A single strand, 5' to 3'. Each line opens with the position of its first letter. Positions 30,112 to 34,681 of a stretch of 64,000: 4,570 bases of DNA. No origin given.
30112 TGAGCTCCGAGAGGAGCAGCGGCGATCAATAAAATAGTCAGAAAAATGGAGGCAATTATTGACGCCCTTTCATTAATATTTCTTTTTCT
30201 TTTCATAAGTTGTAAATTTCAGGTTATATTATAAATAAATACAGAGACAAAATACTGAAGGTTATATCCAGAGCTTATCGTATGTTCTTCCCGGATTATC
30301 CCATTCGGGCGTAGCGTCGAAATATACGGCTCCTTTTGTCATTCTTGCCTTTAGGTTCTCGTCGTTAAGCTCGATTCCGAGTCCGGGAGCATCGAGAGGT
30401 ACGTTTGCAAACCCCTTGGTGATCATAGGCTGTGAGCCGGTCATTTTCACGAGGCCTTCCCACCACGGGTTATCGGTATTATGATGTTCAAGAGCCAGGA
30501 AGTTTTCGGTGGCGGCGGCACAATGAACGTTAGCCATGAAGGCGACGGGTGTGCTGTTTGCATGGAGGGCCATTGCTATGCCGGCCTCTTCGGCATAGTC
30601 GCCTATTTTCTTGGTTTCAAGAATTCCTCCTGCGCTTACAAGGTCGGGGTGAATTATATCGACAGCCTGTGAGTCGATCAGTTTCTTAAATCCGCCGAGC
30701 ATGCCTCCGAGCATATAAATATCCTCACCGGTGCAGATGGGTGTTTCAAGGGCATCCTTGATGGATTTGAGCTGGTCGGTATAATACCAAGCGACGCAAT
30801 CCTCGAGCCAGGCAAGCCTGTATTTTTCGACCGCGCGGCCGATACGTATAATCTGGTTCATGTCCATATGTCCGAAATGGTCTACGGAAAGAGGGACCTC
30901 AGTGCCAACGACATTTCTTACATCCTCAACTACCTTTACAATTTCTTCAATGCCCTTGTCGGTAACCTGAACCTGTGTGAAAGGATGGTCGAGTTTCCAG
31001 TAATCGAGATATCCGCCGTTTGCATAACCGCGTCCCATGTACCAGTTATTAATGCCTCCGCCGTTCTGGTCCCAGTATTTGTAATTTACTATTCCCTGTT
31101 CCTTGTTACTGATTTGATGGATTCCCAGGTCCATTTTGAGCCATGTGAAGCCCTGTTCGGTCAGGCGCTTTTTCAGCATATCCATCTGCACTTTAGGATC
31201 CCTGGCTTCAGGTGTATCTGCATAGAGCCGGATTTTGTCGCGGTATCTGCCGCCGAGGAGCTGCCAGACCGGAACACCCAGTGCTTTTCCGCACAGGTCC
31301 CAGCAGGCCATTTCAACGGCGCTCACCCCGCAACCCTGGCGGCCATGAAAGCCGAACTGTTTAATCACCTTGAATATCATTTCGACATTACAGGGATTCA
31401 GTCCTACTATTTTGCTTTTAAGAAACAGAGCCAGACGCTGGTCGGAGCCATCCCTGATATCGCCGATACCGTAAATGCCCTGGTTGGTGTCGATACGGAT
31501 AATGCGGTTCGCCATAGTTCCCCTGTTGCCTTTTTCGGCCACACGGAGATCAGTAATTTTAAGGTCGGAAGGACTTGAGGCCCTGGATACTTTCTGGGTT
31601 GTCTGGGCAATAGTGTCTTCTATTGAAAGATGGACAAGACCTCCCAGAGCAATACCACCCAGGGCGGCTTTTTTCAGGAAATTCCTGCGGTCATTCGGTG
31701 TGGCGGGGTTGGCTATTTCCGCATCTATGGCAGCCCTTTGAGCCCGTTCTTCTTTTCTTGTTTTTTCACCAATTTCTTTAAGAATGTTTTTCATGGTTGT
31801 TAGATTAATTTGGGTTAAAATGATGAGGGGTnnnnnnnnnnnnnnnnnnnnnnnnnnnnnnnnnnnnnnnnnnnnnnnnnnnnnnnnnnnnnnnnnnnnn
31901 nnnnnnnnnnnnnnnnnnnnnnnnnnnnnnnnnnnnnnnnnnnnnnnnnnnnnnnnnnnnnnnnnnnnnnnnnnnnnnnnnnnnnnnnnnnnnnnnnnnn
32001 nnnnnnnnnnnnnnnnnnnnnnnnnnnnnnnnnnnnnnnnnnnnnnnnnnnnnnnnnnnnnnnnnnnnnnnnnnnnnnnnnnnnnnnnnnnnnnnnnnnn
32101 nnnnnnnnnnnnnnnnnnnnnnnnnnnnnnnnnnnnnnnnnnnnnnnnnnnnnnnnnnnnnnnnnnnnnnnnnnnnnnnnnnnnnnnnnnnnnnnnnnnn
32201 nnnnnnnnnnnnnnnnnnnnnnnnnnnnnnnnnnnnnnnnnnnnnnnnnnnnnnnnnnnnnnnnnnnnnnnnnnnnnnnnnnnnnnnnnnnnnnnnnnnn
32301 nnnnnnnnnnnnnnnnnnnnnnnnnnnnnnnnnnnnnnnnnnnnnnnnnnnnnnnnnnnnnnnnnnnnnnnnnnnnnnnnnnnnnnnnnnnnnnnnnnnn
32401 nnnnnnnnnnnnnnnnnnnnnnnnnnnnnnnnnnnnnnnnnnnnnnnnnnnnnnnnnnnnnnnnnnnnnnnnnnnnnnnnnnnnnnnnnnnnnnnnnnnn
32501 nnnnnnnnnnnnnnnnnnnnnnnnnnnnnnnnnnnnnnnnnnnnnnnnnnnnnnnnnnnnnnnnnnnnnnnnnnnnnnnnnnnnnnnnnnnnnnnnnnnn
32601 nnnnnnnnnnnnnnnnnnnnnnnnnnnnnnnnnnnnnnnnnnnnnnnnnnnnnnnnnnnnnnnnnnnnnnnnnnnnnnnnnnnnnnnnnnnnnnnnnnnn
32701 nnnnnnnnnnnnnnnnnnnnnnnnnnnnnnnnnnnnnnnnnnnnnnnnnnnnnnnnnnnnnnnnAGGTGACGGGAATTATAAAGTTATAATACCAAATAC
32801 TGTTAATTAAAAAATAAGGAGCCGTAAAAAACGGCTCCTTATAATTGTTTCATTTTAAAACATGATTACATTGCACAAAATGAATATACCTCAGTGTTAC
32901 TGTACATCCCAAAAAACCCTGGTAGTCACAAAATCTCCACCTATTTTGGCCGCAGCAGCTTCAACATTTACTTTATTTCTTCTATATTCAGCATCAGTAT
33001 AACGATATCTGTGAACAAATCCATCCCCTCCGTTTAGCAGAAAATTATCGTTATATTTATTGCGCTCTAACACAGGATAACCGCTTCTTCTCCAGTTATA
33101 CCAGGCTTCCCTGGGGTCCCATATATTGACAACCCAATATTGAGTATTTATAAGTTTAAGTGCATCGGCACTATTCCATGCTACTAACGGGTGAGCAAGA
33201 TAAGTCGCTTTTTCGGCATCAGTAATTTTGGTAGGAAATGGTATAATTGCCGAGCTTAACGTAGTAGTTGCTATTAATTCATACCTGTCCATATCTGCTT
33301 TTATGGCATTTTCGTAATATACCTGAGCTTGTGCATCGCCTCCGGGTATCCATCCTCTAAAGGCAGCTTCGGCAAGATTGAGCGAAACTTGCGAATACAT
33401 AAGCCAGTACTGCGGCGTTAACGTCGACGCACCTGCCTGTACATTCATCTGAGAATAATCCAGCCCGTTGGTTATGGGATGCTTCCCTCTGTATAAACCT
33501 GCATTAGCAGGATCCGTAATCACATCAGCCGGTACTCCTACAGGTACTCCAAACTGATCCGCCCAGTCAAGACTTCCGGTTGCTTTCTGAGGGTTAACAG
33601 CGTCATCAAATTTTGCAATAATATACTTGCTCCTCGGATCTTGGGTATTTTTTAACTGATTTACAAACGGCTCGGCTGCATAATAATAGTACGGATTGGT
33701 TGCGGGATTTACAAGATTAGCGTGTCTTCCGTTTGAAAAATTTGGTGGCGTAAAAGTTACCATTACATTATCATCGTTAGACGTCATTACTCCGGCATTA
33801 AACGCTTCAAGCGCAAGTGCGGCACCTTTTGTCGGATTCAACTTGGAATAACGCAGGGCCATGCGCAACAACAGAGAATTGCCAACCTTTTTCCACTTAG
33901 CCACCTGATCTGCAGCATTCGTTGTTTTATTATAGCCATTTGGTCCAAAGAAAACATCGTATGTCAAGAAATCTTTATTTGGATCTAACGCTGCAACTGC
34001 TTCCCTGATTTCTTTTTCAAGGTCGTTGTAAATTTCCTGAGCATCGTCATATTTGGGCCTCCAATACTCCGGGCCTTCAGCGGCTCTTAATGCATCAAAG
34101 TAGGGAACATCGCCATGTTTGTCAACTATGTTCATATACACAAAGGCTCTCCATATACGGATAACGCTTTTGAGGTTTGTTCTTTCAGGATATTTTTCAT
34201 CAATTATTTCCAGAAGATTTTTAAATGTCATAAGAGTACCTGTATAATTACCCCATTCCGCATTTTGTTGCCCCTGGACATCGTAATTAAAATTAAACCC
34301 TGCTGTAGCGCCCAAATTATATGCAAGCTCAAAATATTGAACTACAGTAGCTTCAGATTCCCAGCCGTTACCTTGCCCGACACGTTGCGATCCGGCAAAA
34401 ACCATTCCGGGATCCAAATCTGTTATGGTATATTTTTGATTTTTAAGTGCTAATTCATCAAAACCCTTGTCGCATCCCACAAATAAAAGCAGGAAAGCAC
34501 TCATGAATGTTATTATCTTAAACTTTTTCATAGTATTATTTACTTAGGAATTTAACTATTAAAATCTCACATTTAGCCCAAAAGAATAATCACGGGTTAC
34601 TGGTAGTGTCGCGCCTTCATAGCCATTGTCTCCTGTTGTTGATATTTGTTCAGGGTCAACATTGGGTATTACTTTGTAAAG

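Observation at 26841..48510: SusC/SusD locus with no recognisable GH/PL/CE: exported small-molecule-type enzymes plus cytoplasmic keto-deoxy-acid and carbon-shuffling modules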

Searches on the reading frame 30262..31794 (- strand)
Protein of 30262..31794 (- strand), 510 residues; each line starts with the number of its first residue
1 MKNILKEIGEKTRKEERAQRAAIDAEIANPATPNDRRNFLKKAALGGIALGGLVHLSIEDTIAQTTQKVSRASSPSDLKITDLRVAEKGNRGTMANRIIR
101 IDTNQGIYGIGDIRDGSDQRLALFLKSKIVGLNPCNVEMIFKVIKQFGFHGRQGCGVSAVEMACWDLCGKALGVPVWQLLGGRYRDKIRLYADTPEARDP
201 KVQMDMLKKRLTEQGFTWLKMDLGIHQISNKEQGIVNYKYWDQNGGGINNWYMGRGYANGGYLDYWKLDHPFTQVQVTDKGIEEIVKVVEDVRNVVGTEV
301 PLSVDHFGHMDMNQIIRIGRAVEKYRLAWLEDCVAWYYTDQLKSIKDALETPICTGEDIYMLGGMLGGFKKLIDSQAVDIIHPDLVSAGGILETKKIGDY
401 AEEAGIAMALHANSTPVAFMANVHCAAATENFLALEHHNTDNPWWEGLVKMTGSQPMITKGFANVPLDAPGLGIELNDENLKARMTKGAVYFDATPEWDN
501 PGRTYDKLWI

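Call 3: search_protein_families(library=pfam, proteins=[window:30262-31794:-], max_evalue=0.01)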
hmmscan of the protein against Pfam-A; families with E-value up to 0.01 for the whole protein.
window:30262-31794:- (510 aa): 2 families
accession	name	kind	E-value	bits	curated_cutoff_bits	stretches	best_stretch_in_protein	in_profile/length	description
PF13378.12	MR_MLE_C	-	1.9e-44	152.5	29.4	1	214-479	13-218/219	Enolase C-terminal domain-like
PF02746.21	MR_MLE_N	-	2.1e-11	44.5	22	1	97-181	29-117/117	Mandelate racemase / muconate lactonizing enzyme, N-terminal domain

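Call 7: search_protein_families(library=ncbifam, proteins=[window:30262-31794:-], max_evalue=0.001)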
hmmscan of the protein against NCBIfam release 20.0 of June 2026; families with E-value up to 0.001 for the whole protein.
window:30262-31794:- (510 aa): 13 families
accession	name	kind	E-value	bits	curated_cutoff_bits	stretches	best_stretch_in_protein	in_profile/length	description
NF010624.0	PRK14017.1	equivalog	4.7e-52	177.3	311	2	278-498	156-372/382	galactonate dehydratase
NF040790.2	glucon_galact_dh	equivalog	1.2e-45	156.1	750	2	271-498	161-384/390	bifunctional D-gluconate/D-galactonate dehydratase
NF043051.1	ManoateDhtManD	equivalog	9.6e-44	149.8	550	1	99-481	20-380/403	D-mannonate dehydratase ManD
NF011654.0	PRK15072.1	subfamily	2.1e-42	145.4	430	1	99-480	20-380/404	D-galactonate dehydratase family protein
NF040866.1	AraD_Arch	equivalog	1e-32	113.6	650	2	273-481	167-366/372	arabinonate dehydratase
NF047820.1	TalGalacDh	equivalog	1e-28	100.3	500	2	281-481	178-361/371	L-talarate/galactarate dehydratase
NF011968.0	PRK15440.1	equivalog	2.2e-28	99.3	393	2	278-481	188-389/395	L-rhamnonate dehydratase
NF043002.1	HProlDhtase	equivalog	1.2e-17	63.8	500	2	125-224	72-167/366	cis-3-hydroxy-L-proline dehydratase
TIGR02534.1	mucon_cyclo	subfamily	2.2e-15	56.6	334.95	2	124-236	69-178/368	muconate/chloromuconate family cycloisomerase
TIGR03247.1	glucar-dehydr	equivalog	7.3e-06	25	828.7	0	304-483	230-404/441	glucarate dehydratase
TIGR01928.1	menC_lowGC_arch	equivalog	9.4e-06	24.9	200.65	1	298-408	173-278/325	o-succinylbenzoate synthase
NF041118.1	A_G_epim_Thtga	equivalog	0.00015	21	500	0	121-224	65-162/341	L-Ala-D/L-Glu epimerase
TIGR01409.1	TAT_signal_seq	domain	0.00038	20.7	16.7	0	35-53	2-20/29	twin-arginine translocation signal domain-containing protein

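Call 17: search_solved_structures(query=window:30262-31794:-, max_evalue=1e-10)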
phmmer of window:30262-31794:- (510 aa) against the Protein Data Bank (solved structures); distinct sequences matched with E-value up to 1e-10: 93 (the best 60 are shown).
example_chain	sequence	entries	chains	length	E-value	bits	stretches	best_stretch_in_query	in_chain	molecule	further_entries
2qq6_A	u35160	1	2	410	1.9e-48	168.6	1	276-494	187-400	Mandelate racemase/muconate lactonizing enzyme-like protein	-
2ox4_A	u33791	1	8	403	4.7e-39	137.6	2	282-478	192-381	Putative mandelate racemase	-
4e6m_A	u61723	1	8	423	8.3e-38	133.5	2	292-483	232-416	Putative dehydratase protein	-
2gl5_A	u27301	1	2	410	9e-38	133.4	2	292-483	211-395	putative dehydratase protein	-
2poz_A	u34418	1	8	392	3.3e-36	128.2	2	273-482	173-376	Putative dehydratase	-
3t6c_A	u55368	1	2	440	3.2e-35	125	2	284-482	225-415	Putative ManD family dehydratase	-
3sjn_A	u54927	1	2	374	4e-33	118.1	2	288-481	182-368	Mandelate racemase/muconate lactonizing protein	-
4ihc_A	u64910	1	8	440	8.9e-33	116.9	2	285-479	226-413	Mandelate racemase/muconate lactonizing protein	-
3rcy_A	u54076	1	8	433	3.6e-32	114.9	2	286-483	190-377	Mandelate racemase/muconate lactonizing enzyme-like protein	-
4j3z_A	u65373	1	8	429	6.8e-32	114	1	290-500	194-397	Mandelate racemase/muconate lactonizing enzyme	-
2o56_A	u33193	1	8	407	1.2e-31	113.2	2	289-484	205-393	Putative mandelate racemase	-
3tw9_A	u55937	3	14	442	5e-31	111.2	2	285-481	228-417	Putative dehydratase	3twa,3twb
2pod_A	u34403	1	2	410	8.5e-29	103.8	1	280-486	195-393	Mandelate racemase / muconate lactonizing enzyme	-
3v3w_A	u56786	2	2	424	3.5e-28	101.8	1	98-441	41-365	Starvation sensing protein rspA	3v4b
4e4u_A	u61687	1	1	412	5e-28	101.3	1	290-482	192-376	Mandalate racemase/muconate lactonizing enzyme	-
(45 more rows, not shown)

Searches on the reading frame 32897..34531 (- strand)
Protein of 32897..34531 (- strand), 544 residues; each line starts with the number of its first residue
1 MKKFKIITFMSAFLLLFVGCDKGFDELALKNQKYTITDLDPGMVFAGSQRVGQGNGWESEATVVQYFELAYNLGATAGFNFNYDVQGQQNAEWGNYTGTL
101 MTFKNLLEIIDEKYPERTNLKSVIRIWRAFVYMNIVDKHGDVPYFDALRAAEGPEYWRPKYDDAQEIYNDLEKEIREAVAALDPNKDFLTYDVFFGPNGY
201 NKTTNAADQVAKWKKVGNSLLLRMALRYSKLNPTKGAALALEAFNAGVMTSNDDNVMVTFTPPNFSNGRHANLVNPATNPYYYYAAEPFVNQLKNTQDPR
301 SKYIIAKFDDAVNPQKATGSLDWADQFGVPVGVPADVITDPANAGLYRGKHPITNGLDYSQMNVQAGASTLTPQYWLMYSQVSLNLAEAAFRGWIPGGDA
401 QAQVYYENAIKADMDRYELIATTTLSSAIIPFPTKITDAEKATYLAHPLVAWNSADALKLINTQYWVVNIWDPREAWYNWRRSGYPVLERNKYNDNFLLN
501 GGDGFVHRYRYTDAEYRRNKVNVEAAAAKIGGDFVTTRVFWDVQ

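Call 3: search_protein_families(library=pfam, proteins=[window:32897-34531:-], max_evalue=0.01)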
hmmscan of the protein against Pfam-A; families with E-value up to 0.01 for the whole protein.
window:32897-34531:- (544 aa): 2 families
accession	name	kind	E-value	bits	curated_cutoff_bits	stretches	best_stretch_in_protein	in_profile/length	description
PF12771.13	SusD-like_2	-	3.7e-59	201.1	27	1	71-494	38-401/415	Starch-binding associating with outer membrane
PF12741.13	SusD-like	-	8e-41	141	27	1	81-542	70-495/495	Susd and RagB outer membrane lipoprotein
